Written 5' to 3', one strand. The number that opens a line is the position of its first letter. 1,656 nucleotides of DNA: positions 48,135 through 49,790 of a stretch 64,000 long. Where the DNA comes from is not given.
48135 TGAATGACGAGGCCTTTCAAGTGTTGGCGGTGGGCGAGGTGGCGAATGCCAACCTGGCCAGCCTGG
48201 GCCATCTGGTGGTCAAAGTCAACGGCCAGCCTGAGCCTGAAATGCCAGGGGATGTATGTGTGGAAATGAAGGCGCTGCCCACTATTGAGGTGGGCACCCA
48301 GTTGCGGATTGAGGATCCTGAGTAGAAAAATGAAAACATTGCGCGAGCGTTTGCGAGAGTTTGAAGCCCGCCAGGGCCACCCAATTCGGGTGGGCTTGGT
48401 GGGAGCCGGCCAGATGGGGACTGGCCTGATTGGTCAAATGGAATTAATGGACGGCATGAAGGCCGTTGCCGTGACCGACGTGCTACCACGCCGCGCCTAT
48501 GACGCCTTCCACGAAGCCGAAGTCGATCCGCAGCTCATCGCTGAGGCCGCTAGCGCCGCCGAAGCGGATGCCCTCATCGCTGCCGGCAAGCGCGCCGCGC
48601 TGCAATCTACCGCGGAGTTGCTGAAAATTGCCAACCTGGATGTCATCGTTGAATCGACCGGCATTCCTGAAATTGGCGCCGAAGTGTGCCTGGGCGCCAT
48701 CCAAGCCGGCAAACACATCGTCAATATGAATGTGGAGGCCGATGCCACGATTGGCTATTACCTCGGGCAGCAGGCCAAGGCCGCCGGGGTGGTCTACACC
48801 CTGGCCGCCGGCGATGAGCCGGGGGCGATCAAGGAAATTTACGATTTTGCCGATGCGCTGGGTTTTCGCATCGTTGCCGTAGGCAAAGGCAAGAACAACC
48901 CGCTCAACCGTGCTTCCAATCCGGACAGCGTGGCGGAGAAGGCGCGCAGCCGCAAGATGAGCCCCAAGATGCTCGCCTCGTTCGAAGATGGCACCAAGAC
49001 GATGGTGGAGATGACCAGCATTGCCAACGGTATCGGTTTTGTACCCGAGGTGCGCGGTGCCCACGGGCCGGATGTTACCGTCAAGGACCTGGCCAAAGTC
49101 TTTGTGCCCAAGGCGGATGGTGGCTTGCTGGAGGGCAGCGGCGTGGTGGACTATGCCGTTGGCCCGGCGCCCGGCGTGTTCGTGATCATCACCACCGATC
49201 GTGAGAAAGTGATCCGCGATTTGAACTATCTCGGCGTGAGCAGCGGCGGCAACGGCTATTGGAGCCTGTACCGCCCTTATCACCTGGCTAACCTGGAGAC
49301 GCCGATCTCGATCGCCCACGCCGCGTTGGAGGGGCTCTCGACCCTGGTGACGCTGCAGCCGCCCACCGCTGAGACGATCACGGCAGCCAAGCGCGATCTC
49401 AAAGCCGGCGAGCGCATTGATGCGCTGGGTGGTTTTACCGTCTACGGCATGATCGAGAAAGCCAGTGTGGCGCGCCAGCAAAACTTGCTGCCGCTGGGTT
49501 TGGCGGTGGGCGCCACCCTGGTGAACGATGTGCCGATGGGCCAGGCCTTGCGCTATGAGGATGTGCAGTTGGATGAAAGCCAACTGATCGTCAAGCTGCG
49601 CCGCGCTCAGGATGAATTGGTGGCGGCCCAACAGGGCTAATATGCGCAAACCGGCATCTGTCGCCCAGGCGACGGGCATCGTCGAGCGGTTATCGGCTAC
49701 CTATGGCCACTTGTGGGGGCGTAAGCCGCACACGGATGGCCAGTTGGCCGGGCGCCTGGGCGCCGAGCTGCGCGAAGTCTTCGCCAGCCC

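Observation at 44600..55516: Glucitol-family PTS operon without srlD that carries an embedded TPP-dependent E1ab/E2 module between the sugar genes and ptsI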

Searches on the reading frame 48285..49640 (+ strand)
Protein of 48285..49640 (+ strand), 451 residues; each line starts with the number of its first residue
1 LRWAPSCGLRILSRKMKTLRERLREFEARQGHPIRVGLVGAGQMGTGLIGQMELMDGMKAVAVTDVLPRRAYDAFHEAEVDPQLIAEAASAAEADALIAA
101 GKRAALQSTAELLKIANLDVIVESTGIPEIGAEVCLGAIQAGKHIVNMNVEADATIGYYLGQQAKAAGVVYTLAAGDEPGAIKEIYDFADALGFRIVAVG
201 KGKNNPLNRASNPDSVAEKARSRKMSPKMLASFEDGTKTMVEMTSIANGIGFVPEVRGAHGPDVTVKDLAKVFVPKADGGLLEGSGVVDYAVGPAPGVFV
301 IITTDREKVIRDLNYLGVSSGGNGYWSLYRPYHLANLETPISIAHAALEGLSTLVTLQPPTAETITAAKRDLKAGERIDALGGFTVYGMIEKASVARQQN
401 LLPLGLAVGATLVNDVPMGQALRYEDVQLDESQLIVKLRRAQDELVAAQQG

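Call 3: search_protein_families(library=pfam, proteins=[window:48285-49640:+])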
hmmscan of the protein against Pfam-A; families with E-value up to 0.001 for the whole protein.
window:48285-49640:+ (451 aa): 4 families
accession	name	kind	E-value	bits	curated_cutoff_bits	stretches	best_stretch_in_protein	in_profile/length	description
PF21135.2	DRL_cat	-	1e-61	208.2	27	1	176-339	1-164/164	Oxidoreductase DRL, catalytic domain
PF03447.22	NAD_binding_3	-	1.1e-07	33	24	1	42-169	3-111/116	Homoserine dehydrogenase, NAD binding domain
PF08666.17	SAF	-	5.1e-06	27.4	21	1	367-427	5-62/63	SAF domain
PF03807.23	F420_oxidored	-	0.00026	22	21.6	1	35-117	1-83/94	NADP oxidoreductase coenzyme F420-dependent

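Call 5: search_protein_families(library=ncbifam, proteins=[window:48285-49640:+], max_evalue=0.00001)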
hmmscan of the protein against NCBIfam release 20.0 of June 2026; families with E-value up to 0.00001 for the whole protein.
window:48285-49640:+ (451 aa): 0 families

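Call 7: search_solved_structures(query=window:48285-49640:+, max_evalue=0.001, show_alignments=2)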
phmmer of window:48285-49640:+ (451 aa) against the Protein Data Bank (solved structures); distinct sequences matched with E-value up to 0.001: 2.
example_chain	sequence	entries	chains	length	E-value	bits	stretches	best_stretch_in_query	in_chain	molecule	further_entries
3upy_A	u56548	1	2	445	6e-99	335.1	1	27-447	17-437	Oxidoreductase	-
3upl_A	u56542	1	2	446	8.1e-99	334.7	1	27-446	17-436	Oxidoreductase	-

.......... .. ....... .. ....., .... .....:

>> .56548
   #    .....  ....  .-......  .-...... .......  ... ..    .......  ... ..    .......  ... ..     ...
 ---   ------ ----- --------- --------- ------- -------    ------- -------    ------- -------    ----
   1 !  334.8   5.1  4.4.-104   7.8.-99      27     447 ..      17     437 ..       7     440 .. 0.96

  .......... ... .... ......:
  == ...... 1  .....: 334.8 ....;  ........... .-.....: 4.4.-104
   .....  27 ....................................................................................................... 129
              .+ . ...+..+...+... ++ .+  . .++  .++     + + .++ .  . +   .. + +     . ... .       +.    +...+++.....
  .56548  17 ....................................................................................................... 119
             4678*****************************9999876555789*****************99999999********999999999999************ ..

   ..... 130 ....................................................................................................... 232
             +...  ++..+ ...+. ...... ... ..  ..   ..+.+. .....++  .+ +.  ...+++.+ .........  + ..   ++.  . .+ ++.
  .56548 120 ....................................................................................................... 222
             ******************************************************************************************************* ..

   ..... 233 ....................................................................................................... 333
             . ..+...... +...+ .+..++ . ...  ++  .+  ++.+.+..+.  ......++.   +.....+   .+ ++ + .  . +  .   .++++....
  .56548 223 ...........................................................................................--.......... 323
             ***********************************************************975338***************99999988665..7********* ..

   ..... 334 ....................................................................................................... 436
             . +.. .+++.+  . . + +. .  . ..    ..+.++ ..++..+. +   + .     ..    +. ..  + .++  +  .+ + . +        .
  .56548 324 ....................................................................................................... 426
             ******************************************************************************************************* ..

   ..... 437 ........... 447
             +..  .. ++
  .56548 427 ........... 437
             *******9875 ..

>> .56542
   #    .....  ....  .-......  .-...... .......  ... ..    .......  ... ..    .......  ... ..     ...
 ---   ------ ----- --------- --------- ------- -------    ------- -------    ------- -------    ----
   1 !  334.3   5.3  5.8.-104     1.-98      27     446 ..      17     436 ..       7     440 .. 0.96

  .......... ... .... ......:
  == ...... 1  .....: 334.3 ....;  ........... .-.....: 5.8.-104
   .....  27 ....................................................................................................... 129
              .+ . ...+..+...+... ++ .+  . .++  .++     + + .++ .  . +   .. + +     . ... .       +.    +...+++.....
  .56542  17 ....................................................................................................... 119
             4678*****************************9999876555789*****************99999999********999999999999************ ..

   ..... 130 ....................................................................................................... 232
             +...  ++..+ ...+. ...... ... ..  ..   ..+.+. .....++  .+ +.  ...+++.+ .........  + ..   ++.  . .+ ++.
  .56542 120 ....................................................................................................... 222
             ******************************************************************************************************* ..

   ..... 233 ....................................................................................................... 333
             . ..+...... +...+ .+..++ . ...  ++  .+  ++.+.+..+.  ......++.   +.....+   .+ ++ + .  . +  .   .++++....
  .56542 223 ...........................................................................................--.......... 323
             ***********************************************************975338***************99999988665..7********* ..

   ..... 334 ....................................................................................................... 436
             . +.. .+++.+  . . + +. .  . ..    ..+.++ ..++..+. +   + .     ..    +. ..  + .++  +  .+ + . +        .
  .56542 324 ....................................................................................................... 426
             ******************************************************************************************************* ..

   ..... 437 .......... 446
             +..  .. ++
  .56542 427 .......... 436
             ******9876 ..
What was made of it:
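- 48330..49640 (+): DXR-II / DRL-family NAD(P)-dependent oxidoreductase; proposed to convert MEP to DXP. E = 6e-99 to Brucella DRL structures 3UPY/3UPL (call 7); 40% identity.
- On DXR-II / DRL (type II DXP reductoisomerase): E = 6e-99 over residues 27-447 to 3UPY (call 7).
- E = 6e-99 to Brucella DRL structures 3UPY/3UPL (call 7).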

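Call 13: find_homologous_proteins(query=window:48285-49640:+, max_evalue=1e-20)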
Query window:48285-49640:+ (451 aa): 7317 proteins with E <= 1e-20 among 8000 candidates; the best 120 are listed.
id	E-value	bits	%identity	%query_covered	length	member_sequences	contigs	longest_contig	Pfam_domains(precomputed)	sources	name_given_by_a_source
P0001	9.6e-256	867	91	96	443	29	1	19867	PF08666.18,PF21135.3,PF03447.23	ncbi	-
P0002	1.3e-225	767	81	96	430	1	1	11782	PF08666.18,PF21135.3,PF03447.23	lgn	-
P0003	1.4e-221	754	79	96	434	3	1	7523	PF08666.18,PF21135.3,PF03447.23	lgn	-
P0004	1.3e-220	751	78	96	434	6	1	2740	PF08666.18,PF21135.3,PF03447.23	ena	-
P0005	2.8e-219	746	79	96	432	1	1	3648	PF08666.18,PF21135.3,PF03447.23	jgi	jgi:predicted homoserine dehydrogenase-like protein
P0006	3.9e-219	746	80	96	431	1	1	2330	PF08666.18,PF21135.3,PF03447.23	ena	-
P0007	1.5e-218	744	79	96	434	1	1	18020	PF08666.18,PF21135.3,PF03447.23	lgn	-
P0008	3.5e-218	743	79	96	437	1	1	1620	PF08666.18,PF21135.3,PF03447.23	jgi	jgi:predicted homoserine dehydrogenase-like protein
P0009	3.9e-218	743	78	96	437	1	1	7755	PF08666.18,PF21135.3,PF03447.23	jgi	-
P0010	1.0e-217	741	78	96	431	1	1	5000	PF08666.18,PF21135.3,PF03447.23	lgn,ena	-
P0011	1.4e-216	738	78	96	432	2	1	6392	PF08666.18,PF21135.3,PF03447.23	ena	-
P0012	1.6e-216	737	78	96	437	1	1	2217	PF08666.18,PF21135.3,PF03447.23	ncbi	-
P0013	2.2e-216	737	78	93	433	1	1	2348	PF08666.18,PF21135.3,PF03447.23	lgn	-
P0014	2.6e-216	737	78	96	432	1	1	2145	PF08666.18,PF21135.3,PF03447.23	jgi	jgi:predicted homoserine dehydrogenase-like protein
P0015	2.7e-216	737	77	96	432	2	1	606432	PF21135.3,PF03447.23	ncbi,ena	-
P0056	4.4e-176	604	66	96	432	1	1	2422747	PF08666.18,PF21135.3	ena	-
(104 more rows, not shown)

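Call 15: find_encoding_contigs(protein=P0001, flank=10000, max_places=3)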
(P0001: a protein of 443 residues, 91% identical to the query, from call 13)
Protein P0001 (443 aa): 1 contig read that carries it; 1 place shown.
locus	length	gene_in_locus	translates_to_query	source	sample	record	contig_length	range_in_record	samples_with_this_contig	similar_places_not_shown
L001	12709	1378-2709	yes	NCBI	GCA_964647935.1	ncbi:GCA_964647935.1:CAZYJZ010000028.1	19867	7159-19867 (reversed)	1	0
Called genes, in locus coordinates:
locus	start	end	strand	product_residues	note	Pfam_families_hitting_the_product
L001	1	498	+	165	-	?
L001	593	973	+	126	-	PF03612:EIIBC-GUT_N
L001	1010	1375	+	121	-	PF03829:PTSIIA_gutA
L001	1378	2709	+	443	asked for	PF03447:NAD_binding_3, PF21135:DRL_cat, PF08666:SAF (weak)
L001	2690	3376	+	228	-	PF00596:Aldolase_II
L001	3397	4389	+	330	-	PF00676:E1_dh, PF02775:TPP_enzyme_C (faint), PF00456:Transketolase_N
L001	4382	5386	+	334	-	PF02779:Transket_pyr, PF02780:Transketolase_C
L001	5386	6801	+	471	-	PF00364:Biotin_lipoyl, PF02817:E3_binding, PF00198:2-oxoacid_dh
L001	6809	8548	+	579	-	PF05524:PEP-utilisers_N, PF00391:PEP-utilizers, PF02896:PEP-utilizers_C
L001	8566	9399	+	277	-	PF00459:Inositol_P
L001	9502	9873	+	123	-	PF22747:Zn_ribbon_DUF2089, PF09862:DUF2089, PF22746:SHOCT-like_DUF2089-C (weak)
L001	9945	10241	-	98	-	PF09723:Zn_ribbon_8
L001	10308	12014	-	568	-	PF07719:TPR_2 (faint), PF13181:TPR_8 (faint), PF13428:TPR_14 (faint), PF23914:TPR_CcmH_CycH (faint), PF13371:TPR_9 (faint), PF00515:TPR_1 (faint), PF13432:TPR_16, PF14559:TPR_19 (weak), +2 more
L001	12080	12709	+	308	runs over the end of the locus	PF01476:LysM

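Call 16: find_encoding_contigs(protein=P0015, flank=10000, max_places=2)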
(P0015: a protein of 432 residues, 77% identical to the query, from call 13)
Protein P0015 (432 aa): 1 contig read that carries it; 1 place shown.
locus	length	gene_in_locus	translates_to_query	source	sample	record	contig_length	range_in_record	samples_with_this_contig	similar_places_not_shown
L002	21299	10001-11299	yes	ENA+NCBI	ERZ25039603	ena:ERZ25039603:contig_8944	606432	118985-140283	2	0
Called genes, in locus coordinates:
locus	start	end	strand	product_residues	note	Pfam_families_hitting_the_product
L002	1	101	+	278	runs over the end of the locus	PF02645:DegV, PF13684:FakA-like_C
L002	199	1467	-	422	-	PF07995:GSDH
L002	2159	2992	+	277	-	-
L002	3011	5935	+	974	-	PF17957:Big_7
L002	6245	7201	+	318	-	PF04198:Sugar-bind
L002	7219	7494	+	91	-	PF00381:PTS-HPr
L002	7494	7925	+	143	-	PF06923:GutM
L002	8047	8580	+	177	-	PF03608:EII-GUT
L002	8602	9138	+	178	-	PF03612:EIIBC-GUT_N (weak), PF07663:EIIBC-GUT_C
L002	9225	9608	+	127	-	PF03612:EIIBC-GUT_N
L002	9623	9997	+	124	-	PF03829:PTSIIA_gutA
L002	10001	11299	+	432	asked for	PF03447:NAD_binding_3 (weak), PF21135:DRL_cat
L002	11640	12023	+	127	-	PF00596:Aldolase_II (faint)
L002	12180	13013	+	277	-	PF00459:Inositol_P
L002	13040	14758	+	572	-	PF08240:ADH_N (weak), PF00107:ADH_zinc_N (faint)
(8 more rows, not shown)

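Call 18: find_encoding_contigs(protein=P0056, flank=10000, max_places=2)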
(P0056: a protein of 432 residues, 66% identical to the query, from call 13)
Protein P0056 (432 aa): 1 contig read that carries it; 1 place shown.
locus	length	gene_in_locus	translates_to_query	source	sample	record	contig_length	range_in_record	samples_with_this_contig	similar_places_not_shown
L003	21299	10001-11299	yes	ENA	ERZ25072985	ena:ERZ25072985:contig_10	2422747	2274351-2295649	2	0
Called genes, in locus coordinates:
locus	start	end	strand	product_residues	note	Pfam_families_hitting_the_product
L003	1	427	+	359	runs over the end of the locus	PF00296:Bac_luciferase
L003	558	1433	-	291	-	PF02653:BPD_transp_2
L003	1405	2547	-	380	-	PF02653:BPD_transp_2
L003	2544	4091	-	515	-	PF00005:ABC_tran, PF13304:AAA_21 (faint), PF00005:ABC_tran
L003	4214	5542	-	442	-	-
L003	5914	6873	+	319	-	PF04545:Sigma70_r4 (faint), PF04198:Sugar-bind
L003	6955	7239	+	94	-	PF00381:PTS-HPr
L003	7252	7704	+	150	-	PF06923:GutM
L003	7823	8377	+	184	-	PF03608:EII-GUT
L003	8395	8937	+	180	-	PF07663:EIIBC-GUT_C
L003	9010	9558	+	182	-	PF03612:EIIBC-GUT_N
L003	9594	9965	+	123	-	PF03829:PTSIIA_gutA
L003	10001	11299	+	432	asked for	PF21135:DRL_cat, PF08666:SAF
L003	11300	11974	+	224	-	PF00596:Aldolase_II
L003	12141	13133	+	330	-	PF00676:E1_dh, PF00456:Transketolase_N (weak)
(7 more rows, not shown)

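Call 24: find_related_loci(query=A1, collection=genome_contigs, flank=10000)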
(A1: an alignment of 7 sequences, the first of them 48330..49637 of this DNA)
Query A1 (436 aa) in genome_contigs; peptide patterns used: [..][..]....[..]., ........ (x = any residue, [..] = any of these).
600 stretches matched a pattern (row limit reached: there are more); 589 encode a relative of the query (tblastn E <= 1e-3); the best 80 are kept; 80 distinct loci.
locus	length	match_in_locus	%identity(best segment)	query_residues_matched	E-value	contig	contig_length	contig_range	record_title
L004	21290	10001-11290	65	1-431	0e+0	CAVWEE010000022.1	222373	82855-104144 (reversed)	MAG: uncultured Chloroflexia bacterium isolate MFD03804.bin.2.46 genome assembly, contig: contig_70998, whole genome sho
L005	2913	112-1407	67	1-430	0e+0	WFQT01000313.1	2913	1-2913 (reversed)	MAG: Anaerolineae bacterium isolate S014_12 k151_265256, whole genome shotgun sequence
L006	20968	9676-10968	64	1-431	0e+0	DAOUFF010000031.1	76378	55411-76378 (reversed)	MAG TPA_asm: Anaerolineaceae bacterium isolate R103_14 k99_195049, whole genome shotgun sequence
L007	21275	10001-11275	66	3-430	1e-179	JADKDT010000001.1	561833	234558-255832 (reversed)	MAG: Candidatus Brachythrix odensensis isolate OdNW_BATAC.48 tig00001548-10-5611470, whole genome shotgun sequence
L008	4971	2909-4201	63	1-431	0e+0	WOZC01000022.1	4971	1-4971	MAG: Anaerolineaceae bacterium isolate WOFB14 NODE_7536_length_4971_cov_14.318959, whole genome shotgun sequence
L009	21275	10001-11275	62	5-432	4e-170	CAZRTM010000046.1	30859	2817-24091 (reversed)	MAG TPA_asm: uncultured Ardenticatenaceae bacterium isolate SRP263527_co1_253 genome assembly, contig: NODE_1142_length_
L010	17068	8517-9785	61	2-431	1e-166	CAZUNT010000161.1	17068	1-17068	MAG TPA_asm: uncultured Caldilineaceae bacterium isolate binchicken_co7_199 genome assembly, contig: NODE_4532_length_17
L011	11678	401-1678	60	3-431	4e-163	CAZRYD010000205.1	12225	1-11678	MAG TPA_asm: uncultured Caldilineaceae bacterium isolate SRP323723_co1_132 genome assembly, contig: NODE_4394_length_122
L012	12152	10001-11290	58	3-431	9e-163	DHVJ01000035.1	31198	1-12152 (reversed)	MAG TPA_asm: Anaerolineaceae bacterium UBA5211 UBA5211_contig_31509, whole genome shotgun sequence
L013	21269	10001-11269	58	4-429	2e-157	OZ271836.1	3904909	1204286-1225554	MAG: Alkalispirochaeta sp. isolate 2b52b25b-b167-4c55-8f62-08d4b698aa70 genome assembly, chromosome: 1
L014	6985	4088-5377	57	4-436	4e-156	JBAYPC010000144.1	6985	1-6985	MAG: Alkalispirochaeta sp. isolate SO_2016_LW2_129 scaffold24482_LW138R_2016, whole genome shotgun sequence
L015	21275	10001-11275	59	4-432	3e-155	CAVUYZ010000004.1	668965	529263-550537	MAG: uncultured bacterium isolate MFD05684.bin.2.255 genome assembly, contig: contig_32914, whole genome shotgun sequenc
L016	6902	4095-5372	56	4-432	5e-152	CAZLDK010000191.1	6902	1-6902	MAG TPA_asm: uncultured Spirochaetaceae bacterium isolate SRP332253_co1_172 genome assembly, contig: NODE_17897_length_6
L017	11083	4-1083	65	75-434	5e-151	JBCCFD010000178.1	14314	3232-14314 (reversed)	MAG: Chloroflexota bacterium isolate P01_B01_bin.122 k141_2033646_length_14314_cov_16.2791, whole genome shotgun sequenc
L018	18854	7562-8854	55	3-431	3e-148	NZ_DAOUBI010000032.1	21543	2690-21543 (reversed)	MAG: Chloroflexus sp. isolate H69_720 k75_252595, whole genome shotgun sequence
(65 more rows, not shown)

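Call 48: list_cluster_members(proteins=[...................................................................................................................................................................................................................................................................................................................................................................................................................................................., window:48330-49640:+])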
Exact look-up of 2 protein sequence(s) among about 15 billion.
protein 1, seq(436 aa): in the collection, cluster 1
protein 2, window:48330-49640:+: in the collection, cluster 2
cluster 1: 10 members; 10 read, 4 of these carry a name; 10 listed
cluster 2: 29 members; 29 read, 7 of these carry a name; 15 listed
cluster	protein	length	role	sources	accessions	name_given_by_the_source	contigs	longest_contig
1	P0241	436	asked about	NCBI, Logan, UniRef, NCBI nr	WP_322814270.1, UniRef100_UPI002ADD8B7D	NAD(P)H-dependent oxidoreductase [Chloroflexus sp.] | NAD(P)H-dependent oxidoreductase n=1 Tax=Chloroflexus sp. TaxID=1904827 ... | SAF domain-containing protein [Chloroflexus sp.]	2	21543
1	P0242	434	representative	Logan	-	-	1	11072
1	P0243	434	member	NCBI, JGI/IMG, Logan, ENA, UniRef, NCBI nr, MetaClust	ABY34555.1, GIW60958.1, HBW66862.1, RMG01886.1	MAG: flagellar protein FlgA [Patescibacteria group bacterium] | SAF domain protein n=1 Tax=Chloroflexus aurantiacus (strain ATCC 29366 / DSM 635 / ... | SAF domain-containing protein [Chloroflexus aurantiacus]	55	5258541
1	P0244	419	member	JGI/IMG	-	predicted homoserine dehydrogenase-like protein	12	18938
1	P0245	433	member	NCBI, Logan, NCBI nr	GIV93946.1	MAG: flagellar protein FlgA [Chloroflexus sp.]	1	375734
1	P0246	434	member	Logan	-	-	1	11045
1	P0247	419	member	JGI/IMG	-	-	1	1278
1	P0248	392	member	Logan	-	-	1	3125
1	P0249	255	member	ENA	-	-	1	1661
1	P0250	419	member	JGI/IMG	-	-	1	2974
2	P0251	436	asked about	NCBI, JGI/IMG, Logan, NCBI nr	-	-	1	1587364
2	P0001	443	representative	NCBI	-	-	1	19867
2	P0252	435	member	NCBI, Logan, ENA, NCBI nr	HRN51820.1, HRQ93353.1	MAG TPA: SAF domain-containing protein [Anaerolineales bacterium] | SAF domain-containing protein [Anaerolineales bacterium]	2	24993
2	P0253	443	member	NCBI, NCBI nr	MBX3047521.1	MAG: hypothetical protein KF698_11055 [Anaerolineales bacterium] | hypothetical protein [Anaerolineales bacterium]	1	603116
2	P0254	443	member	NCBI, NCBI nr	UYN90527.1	MAG: hypothetical protein KIT08_04640 [Anaerolineales bacterium]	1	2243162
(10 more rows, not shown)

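Call 49: find_encoding_contigs(protein=P0243, flank=10000, max_places=1)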
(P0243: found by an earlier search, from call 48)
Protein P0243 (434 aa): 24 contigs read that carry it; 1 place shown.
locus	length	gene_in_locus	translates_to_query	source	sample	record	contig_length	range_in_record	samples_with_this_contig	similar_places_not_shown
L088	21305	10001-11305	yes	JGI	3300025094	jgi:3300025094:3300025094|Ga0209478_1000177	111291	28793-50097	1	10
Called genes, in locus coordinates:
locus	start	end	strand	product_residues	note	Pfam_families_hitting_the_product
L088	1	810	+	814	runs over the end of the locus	PF10060:DUF2298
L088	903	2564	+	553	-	PF00070:Pyr_redox (faint), PF00890:FAD_binding_2 (faint), PF01266:DAO, PF01593:Amino_oxidase, PF01946:Thi4 (weak), PF12831:FAD_oxidored (weak), PF13450:NAD_binding_8, PF01266:DAO (weak), +3 more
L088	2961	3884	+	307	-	PF04545:Sigma70_r4 (weak), PF04198:Sugar-bind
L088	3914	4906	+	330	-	PF00676:E1_dh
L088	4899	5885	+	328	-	PF02779:Transket_pyr, PF02780:Transketolase_C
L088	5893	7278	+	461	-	PF00364:Biotin_lipoyl, PF02817:E3_binding, PF00198:2-oxoacid_dh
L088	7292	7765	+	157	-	PF06923:GutM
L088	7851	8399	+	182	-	PF03608:EII-GUT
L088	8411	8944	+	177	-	PF03612:EIIBC-GUT_N (weak), PF07663:EIIBC-GUT_C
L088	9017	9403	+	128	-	PF03612:EIIBC-GUT_N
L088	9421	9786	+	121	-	PF03829:PTSIIA_gutA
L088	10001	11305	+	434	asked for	PF21135:DRL_cat, PF08666:SAF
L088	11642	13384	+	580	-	PF05524:PEP-utilisers_N, PF00391:PEP-utilizers, PF02896:PEP-utilizers_C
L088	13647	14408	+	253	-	PF12840:HTH_20 (weak), PF01022:HTH_5, PF12802:MarR_2 (weak), PF01451:LMWPc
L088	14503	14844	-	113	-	PF12973:Cupin_7, PF02311:AraC_binding (weak), PF07883:Cupin_2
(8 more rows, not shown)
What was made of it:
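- The exact Chloroflexus aurantiacus J-10-fl protein (ABY34555.1) lies in SorC-E1a-E1b-E2-GutM-PTS-DRL-PtsI (calls 48, 49).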
